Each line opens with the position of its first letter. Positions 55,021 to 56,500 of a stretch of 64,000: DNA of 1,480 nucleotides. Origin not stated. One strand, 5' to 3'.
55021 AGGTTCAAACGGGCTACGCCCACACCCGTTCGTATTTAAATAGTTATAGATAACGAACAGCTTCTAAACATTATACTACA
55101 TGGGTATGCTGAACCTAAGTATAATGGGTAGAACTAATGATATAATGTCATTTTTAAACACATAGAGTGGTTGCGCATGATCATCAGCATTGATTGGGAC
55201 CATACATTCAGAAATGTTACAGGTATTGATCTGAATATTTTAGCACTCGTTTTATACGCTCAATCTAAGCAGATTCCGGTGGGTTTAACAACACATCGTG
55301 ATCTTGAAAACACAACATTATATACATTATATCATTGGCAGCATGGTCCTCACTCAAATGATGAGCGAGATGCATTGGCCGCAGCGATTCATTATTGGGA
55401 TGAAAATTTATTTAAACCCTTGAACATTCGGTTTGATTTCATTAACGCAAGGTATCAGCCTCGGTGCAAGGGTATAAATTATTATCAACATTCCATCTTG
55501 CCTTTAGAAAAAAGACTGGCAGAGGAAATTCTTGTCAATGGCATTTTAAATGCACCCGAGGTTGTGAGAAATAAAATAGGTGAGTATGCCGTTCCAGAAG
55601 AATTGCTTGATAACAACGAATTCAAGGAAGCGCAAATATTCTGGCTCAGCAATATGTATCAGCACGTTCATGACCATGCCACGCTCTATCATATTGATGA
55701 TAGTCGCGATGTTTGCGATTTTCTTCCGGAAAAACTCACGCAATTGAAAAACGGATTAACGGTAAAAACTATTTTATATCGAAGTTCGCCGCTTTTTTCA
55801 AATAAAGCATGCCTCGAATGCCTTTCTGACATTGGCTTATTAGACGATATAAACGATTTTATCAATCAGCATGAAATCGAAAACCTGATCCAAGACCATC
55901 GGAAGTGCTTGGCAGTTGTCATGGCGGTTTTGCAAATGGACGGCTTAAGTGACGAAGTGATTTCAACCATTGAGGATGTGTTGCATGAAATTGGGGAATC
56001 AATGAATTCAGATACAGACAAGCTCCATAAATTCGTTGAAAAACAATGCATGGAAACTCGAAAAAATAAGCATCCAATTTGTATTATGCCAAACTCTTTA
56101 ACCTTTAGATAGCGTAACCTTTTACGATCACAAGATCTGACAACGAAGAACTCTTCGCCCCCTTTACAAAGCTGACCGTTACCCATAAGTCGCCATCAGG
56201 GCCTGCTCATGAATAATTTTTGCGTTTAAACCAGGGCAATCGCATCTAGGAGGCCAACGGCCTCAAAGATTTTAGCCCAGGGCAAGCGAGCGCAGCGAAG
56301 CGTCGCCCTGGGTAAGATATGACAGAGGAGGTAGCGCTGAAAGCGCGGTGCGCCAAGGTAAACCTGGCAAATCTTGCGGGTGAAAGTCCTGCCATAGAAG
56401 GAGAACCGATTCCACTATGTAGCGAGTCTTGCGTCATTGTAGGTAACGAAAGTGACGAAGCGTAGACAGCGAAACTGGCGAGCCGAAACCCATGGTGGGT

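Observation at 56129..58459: Group II intron sitting exactly at the dyad of a ~410-bp palindromic MITE-like element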

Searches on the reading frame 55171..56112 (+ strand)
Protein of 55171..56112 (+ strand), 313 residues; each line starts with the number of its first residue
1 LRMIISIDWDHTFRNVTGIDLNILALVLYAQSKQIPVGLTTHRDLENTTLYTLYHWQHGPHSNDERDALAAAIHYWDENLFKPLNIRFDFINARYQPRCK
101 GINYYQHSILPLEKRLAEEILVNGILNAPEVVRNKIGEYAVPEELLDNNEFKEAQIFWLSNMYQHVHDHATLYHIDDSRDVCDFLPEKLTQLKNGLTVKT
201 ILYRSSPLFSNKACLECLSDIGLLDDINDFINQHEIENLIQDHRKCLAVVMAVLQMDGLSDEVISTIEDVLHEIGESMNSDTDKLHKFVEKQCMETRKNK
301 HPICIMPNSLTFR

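Call 8: search_protein_families(library=pfam, proteins=[window:55171-56112:+])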
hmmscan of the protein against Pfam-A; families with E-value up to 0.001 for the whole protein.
window:55171-56112:+ (313 aa): 0 families

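Call 9: search_protein_families(library=ncbifam, proteins=[window:55171-56112:+])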
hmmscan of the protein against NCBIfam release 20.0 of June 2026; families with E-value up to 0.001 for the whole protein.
window:55171-56112:+ (313 aa): 0 families

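Call 34: find_encoding_contigs(protein=window:55171-56112:+, flank=4000, max_places=6)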
Protein window:55171-56112:+ (313 aa): no gene with exactly this product is on record in the collection.

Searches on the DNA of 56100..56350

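Call 83: search_rna_families(source=window, start=56100, end=56350, threshold=evalue, max_evalue=1, show_alignments=2)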
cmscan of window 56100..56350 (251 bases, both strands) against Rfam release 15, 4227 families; matches with E-value up to 1: 1.
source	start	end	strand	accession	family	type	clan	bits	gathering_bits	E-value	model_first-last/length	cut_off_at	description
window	56333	56350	-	RF01687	Acido-Lenti-1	Gene; sRNA;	-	14.7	37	0.4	29-46/46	5'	Acido-Lenti-1 RNA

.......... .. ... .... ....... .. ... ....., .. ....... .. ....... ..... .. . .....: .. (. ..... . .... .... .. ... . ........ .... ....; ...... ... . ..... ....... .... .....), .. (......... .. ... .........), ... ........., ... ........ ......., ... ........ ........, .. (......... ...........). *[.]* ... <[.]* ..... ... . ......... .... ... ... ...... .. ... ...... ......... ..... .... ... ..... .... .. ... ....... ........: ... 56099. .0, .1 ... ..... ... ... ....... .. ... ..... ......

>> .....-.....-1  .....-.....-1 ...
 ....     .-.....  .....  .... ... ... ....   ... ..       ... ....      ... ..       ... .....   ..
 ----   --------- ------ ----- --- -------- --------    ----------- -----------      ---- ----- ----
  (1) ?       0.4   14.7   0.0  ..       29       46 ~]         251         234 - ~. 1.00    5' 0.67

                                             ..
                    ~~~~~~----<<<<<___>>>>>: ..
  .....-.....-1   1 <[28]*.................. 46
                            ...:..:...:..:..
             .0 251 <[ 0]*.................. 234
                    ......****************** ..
